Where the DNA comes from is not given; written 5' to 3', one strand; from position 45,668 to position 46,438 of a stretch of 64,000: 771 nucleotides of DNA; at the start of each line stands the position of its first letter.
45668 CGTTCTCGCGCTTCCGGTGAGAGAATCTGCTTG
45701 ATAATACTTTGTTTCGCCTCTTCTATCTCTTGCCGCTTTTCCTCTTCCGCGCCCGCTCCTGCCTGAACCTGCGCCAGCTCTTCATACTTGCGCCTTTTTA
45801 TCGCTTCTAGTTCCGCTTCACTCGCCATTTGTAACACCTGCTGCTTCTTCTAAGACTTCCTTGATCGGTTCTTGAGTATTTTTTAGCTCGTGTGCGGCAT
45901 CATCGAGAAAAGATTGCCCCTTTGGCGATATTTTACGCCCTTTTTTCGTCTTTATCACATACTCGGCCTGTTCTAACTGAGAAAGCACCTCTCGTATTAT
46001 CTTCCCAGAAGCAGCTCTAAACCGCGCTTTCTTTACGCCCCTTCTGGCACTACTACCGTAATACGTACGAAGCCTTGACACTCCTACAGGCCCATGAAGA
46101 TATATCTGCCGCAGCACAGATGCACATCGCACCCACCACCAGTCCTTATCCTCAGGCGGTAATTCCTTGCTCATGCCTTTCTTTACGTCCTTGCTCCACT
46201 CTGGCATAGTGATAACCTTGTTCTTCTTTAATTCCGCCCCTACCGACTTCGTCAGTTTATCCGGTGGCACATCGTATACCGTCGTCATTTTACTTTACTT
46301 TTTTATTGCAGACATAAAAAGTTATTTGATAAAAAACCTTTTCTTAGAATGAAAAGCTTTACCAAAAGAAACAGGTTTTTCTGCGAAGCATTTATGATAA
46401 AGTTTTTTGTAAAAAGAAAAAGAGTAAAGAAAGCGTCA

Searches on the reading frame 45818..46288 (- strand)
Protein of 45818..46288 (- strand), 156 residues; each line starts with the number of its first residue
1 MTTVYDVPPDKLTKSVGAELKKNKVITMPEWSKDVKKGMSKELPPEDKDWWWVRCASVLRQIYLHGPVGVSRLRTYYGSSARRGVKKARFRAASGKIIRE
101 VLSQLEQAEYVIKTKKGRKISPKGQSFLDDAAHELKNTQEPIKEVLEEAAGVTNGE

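Call 52: find_encoding_contigs(protein=window:45818-46288:-, flank=1500, max_places=6)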
Protein window:45818-46288:- (156 aa): no gene with exactly this product is on record in the collection.

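Call 63: find_homologous_proteins(query=window:45818-46288:-, max_evalue=1e-30)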
Query window:45818-46288:- (156 aa): 270 proteins with E <= 1e-30 among 443 candidates; the best 120 are listed.
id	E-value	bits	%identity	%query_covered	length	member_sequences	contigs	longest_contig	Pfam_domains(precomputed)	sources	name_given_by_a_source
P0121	5.7e-90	317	93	100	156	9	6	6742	PF01090.26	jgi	jgi:small subunit ribosomal protein S19e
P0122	1.8e-88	312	92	100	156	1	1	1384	PF01090.26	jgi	-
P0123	1.9e-86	305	90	100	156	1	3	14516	PF01090.26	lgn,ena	-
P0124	2.7e-83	295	85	100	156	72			PF01090.26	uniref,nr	uniref:Small ribosomal subunit protein eS19 n=1 Tax=Candidatus Methanophaga sp. ANME-1 ERB7 TaxID=27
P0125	1.9e-79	283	84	100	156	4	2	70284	PF01090.26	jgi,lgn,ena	-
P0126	5.8e-78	278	83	100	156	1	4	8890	PF01090.26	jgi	jgi:small subunit ribosomal protein S19e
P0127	9.0e-69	248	72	99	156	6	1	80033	PF01090.26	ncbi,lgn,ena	-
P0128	2.3e-68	247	77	90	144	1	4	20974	PF01090.26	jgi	jgi:small subunit ribosomal protein S19e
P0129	1.1e-67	245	76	97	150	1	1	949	PF01090.26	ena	-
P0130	3.6e-67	243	76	92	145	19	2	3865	PF01090.26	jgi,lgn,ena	-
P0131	5.7e-67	242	78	87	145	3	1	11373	PF01090.26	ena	-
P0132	7.4e-67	242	75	92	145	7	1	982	PF01090.26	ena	-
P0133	1.2e-66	241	74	92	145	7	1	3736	PF01090.26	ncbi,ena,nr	ncbi:30S ribosomal protein S19e [ANME-1 cluster archaeon GoMg4]|nr:30S ribosomal protein S19e [ANME-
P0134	2.1e-66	240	74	92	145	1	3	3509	PF01090.26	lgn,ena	-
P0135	2.2e-66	240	77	87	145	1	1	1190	PF01090.26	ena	-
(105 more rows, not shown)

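Call 64: find_encoding_contigs(protein=P0121, flank=1200, max_places=3)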
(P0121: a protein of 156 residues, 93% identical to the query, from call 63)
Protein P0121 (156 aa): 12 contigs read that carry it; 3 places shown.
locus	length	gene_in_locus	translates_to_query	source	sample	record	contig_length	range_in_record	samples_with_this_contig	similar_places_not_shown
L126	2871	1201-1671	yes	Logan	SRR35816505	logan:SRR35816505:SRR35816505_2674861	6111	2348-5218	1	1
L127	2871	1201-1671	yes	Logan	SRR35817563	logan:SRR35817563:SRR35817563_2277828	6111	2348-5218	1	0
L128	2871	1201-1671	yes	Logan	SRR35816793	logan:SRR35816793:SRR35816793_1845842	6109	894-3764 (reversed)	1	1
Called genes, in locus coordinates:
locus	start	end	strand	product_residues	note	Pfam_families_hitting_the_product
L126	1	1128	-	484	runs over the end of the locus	PF02934:GatB_N, PF02637:GatB_Yqey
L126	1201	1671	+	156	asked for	PF01090:Ribosomal_S19e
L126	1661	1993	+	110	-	PF01984:dsDNA_bind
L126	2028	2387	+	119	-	PF02391:MoaE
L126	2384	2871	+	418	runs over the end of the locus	PF00202:Aminotran_3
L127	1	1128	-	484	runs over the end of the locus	PF02934:GatB_N, PF02637:GatB_Yqey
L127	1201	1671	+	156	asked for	PF01090:Ribosomal_S19e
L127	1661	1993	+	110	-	PF01984:dsDNA_bind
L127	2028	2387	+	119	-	PF02391:MoaE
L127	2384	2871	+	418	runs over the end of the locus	PF00202:Aminotran_3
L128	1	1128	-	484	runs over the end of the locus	PF02934:GatB_N, PF02637:GatB_Yqey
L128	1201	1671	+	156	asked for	PF01090:Ribosomal_S19e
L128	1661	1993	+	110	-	PF01984:dsDNA_bind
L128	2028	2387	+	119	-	PF02391:MoaE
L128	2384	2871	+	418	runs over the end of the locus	PF00202:Aminotran_3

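Call 65: find_encoding_contigs(protein=P0123, flank=1200, max_places=2)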
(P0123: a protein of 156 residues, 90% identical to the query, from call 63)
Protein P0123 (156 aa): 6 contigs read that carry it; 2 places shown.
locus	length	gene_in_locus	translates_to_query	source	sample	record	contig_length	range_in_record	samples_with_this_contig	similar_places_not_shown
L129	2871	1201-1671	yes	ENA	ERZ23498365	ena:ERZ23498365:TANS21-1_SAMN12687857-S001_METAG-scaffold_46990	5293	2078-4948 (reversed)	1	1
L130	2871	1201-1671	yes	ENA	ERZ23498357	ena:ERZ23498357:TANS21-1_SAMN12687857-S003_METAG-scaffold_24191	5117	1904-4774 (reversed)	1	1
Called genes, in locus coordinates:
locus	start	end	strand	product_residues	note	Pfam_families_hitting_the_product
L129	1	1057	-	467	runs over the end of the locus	?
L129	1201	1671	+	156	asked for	PF01090:Ribosomal_S19e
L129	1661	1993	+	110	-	PF01984:dsDNA_bind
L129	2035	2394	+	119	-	PF02391:MoaE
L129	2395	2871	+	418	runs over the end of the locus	PF00202:Aminotran_3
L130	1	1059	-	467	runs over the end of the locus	?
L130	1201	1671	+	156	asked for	PF01090:Ribosomal_S19e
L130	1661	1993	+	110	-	PF01984:dsDNA_bind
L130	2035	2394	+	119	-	PF02391:MoaE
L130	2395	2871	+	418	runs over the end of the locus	PF00202:Aminotran_3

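Call 66: find_encoding_contigs(protein=P0125, flank=1200, max_places=2)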
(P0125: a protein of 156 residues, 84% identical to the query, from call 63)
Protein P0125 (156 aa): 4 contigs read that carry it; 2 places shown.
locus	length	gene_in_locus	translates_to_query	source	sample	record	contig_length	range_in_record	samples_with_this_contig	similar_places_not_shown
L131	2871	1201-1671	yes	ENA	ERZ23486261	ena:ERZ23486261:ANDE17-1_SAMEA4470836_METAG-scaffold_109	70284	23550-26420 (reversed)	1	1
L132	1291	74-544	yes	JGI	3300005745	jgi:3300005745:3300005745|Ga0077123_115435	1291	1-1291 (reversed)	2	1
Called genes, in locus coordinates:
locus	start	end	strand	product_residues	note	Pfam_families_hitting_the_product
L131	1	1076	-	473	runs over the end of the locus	PF02934:GatB_N, PF02637:GatB_Yqey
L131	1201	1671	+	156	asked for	PF01090:Ribosomal_S19e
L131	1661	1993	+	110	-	PF01984:dsDNA_bind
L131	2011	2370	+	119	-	PF02391:MoaE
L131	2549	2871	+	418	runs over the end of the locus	PF00202:Aminotran_3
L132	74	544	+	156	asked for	PF01090:Ribosomal_S19e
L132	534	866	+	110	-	PF01984:dsDNA_bind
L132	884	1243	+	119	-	PF02391:MoaE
